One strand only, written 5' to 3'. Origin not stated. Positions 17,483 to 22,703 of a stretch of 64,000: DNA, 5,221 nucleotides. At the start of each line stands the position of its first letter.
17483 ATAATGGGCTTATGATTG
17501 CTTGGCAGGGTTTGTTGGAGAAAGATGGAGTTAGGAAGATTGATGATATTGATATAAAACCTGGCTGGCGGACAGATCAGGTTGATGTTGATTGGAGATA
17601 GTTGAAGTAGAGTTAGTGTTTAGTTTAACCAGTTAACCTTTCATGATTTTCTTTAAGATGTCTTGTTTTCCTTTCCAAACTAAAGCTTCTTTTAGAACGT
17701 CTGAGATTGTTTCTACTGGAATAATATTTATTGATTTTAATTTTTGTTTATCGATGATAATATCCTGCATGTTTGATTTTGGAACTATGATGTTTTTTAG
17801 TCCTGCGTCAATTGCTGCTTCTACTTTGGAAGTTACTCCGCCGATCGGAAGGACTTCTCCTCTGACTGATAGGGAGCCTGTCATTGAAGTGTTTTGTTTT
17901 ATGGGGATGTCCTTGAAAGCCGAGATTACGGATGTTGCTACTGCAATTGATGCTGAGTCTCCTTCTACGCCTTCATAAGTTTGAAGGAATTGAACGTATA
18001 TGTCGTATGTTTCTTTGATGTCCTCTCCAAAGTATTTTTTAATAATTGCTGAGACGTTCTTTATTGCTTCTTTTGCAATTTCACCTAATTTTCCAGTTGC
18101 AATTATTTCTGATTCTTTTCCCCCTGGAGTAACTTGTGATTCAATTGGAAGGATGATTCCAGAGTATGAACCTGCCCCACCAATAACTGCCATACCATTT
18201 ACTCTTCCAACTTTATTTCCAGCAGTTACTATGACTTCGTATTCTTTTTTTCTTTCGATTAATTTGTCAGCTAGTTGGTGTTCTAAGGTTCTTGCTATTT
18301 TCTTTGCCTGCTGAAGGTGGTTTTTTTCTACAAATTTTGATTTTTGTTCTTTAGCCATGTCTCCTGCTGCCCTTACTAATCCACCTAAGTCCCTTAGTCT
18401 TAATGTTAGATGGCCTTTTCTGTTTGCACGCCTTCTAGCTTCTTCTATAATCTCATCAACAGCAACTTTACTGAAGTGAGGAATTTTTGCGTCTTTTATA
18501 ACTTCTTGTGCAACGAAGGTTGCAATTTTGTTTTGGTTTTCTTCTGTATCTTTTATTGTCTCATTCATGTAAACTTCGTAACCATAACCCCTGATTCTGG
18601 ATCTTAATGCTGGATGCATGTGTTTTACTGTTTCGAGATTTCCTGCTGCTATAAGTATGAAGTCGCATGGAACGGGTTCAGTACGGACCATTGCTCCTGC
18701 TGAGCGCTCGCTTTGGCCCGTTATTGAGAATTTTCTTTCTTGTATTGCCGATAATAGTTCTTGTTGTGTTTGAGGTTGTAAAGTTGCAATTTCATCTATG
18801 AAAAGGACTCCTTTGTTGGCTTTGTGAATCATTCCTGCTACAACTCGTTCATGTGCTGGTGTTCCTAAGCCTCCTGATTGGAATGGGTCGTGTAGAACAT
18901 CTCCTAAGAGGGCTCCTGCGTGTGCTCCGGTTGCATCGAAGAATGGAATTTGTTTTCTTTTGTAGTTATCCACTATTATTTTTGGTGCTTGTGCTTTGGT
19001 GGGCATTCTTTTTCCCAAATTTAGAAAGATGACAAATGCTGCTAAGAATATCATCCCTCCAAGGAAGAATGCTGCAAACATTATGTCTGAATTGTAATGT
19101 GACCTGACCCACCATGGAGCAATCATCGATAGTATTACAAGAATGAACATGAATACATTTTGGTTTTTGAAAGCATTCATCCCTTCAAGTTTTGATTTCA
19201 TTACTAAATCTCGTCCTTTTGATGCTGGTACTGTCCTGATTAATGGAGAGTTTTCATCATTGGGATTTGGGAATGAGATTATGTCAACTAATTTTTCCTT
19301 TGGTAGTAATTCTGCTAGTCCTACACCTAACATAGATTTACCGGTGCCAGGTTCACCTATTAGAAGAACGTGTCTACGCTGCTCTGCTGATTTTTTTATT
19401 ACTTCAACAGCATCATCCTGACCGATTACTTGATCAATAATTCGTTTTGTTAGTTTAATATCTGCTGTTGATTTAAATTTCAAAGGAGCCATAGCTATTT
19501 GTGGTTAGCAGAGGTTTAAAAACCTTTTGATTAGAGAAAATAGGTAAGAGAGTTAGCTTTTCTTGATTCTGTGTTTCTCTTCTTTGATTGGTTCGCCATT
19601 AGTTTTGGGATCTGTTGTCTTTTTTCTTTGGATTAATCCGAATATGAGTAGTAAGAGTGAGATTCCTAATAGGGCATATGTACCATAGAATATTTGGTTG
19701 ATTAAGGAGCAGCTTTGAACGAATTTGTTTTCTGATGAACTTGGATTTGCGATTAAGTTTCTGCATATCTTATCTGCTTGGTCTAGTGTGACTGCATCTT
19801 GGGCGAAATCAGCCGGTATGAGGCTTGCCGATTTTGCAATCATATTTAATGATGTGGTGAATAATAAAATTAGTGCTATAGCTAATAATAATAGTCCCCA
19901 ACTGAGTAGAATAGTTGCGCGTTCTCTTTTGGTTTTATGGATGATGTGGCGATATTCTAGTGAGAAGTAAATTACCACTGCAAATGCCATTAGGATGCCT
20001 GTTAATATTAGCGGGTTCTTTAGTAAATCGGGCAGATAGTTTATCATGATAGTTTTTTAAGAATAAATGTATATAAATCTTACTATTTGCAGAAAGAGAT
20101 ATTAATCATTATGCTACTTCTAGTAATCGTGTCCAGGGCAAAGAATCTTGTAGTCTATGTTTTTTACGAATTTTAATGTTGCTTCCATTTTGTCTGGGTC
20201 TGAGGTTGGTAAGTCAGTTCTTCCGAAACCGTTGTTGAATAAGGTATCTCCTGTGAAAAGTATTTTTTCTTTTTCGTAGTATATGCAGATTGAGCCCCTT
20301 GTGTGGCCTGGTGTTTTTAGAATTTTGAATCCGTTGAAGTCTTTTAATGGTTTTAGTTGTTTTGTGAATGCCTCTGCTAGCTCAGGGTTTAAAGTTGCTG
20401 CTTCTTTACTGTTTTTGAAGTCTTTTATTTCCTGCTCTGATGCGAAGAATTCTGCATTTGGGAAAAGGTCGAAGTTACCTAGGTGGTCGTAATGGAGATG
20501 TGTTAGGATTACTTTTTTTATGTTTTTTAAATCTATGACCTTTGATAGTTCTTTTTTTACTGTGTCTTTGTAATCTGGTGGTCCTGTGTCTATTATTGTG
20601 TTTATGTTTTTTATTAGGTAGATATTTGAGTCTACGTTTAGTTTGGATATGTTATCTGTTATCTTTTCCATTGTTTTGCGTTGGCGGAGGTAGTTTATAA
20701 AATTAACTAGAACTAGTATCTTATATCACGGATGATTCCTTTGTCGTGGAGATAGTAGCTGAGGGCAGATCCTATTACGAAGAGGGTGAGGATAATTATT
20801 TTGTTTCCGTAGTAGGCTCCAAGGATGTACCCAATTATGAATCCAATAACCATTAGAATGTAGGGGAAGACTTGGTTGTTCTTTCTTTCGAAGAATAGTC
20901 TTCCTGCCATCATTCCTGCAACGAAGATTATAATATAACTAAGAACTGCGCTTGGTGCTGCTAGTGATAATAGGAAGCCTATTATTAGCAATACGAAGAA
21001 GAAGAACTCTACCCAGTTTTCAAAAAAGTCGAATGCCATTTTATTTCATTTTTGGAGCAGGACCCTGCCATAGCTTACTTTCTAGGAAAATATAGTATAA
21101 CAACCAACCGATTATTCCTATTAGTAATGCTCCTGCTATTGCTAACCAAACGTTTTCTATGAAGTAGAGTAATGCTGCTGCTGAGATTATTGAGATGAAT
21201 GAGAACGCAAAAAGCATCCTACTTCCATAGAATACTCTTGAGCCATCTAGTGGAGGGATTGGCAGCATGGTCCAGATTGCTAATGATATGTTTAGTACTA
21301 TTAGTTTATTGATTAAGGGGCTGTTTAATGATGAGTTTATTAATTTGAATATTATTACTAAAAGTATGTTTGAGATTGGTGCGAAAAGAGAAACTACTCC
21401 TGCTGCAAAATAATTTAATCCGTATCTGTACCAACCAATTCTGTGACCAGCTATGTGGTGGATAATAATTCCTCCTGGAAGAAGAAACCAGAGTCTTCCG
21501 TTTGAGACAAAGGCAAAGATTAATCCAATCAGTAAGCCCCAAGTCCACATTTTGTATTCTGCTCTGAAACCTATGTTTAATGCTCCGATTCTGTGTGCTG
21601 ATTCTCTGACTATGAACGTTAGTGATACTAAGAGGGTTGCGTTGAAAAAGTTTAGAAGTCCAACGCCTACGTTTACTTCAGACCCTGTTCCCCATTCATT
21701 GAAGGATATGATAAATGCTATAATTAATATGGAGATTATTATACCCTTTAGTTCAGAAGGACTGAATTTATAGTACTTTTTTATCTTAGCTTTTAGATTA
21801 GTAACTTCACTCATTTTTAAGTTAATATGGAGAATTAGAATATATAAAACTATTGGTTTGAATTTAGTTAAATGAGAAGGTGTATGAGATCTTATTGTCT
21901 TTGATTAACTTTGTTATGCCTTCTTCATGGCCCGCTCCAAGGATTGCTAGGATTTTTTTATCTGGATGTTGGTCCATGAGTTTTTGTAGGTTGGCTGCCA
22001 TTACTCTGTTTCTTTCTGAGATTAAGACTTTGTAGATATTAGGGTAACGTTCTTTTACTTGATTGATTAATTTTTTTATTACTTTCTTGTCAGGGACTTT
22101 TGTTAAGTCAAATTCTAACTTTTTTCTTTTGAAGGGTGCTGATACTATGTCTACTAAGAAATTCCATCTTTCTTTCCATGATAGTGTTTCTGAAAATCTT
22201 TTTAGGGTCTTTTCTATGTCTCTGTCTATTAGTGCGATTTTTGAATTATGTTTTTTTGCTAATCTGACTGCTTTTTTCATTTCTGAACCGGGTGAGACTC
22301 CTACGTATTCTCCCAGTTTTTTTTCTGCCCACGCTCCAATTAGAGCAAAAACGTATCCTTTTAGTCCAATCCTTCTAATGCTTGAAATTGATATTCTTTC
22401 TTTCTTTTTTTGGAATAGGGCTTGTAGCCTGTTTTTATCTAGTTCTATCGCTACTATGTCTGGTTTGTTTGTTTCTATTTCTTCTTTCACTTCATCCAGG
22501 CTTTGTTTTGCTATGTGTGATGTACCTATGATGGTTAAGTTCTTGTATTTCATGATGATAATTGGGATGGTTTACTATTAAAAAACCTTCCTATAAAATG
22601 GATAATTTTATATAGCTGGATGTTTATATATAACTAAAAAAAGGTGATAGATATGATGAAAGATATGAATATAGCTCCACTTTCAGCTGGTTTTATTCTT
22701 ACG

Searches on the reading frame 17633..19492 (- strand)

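Call 19: search_protein_families(library=pfam, proteins=[window:17633-19492:-], max_evalue=0.001)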
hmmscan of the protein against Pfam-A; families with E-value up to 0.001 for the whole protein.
window:17633-19492:- (619 aa): 17 families
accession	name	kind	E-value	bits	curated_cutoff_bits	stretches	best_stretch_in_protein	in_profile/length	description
PF05362.19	Lon_C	-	1.9e-32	113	21.1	1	422-605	21-204/205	Lon protease (S16) C-terminal proteolytic domain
PF00158.32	Sigma54_activat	-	2.7e-14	53.7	20.2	1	211-263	79-130/168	Sigma-54 interaction domain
PF07728.20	AAA_5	-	6.6e-13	49.3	22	1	226-299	66-138/139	AAA domain (dynein-related subfamily)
PF01078.27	Mg_chelatase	-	1.2e-12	48.1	20.3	2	20-67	3-50/207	Magnesium chelatase, subunit ChlI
PF20436.4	LonB_AAA-LID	-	2.9e-09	37.3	22.4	1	339-396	1-58/65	Archaeal LonB, AAA+ ATPase LID domain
PF13541.12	ChlI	-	2.6e-08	34.2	27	1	451-574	2-121/121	Subunit ChlI of Mg-chelatase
PF00004.35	AAA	-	4.9e-07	30.7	21.2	0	221-300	49-123/131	ATPase family associated with various cellular activities (AAA)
PF13401.12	AAA_22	-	2.2e-06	28.4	27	1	38-105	4-72/130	AAA domain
PF05496.18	RuvB_N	-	2.5e-06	27.8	27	0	220-267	77-125/159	Holliday junction DNA helicase RuvB P-loop domain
PF20030.5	bpMoxR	-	5.7e-06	26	27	1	15-63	7-55/205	MoxR domain in the MoxR-vWA-beta-propeller ternary systems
PF00493.29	MCM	-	1.1e-05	25.1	23.3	0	217-258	112-153/224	MCM P-loop domain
PF13654.12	AAA_32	-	1.2e-05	25.7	21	1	192-288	13-111/133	LonB-like, AAA domain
PF14532.12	Sigma54_activ_2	-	2e-05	25.3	25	0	221-253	64-96/138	Sigma-54 interaction domain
PF07726.17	AAA_3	-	0.00025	21.4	27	0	228-262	64-98/131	ATPase family associated with various cellular activities (AAA)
PF13245.12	AAA_19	-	0.0007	20.2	25.1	0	34-67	6-39/134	AAA domain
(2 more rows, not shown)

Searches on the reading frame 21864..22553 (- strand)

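Call 19: search_protein_families(library=pfam, proteins=[window:21864-22553:-], max_evalue=0.001)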
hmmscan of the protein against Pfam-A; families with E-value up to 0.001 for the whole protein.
window:21864-22553:- (229 aa): 2 families
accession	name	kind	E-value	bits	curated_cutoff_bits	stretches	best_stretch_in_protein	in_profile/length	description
PF01963.22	TraB_PrgY_gumN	-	1.1e-24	88.1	26.8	1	6-218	12-252/263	TraB/PrgY/gumN family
PF18950.5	DUF5694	-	0.00015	22.6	27.5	1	180-221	134-174/185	Family of unknown function (DUF5694)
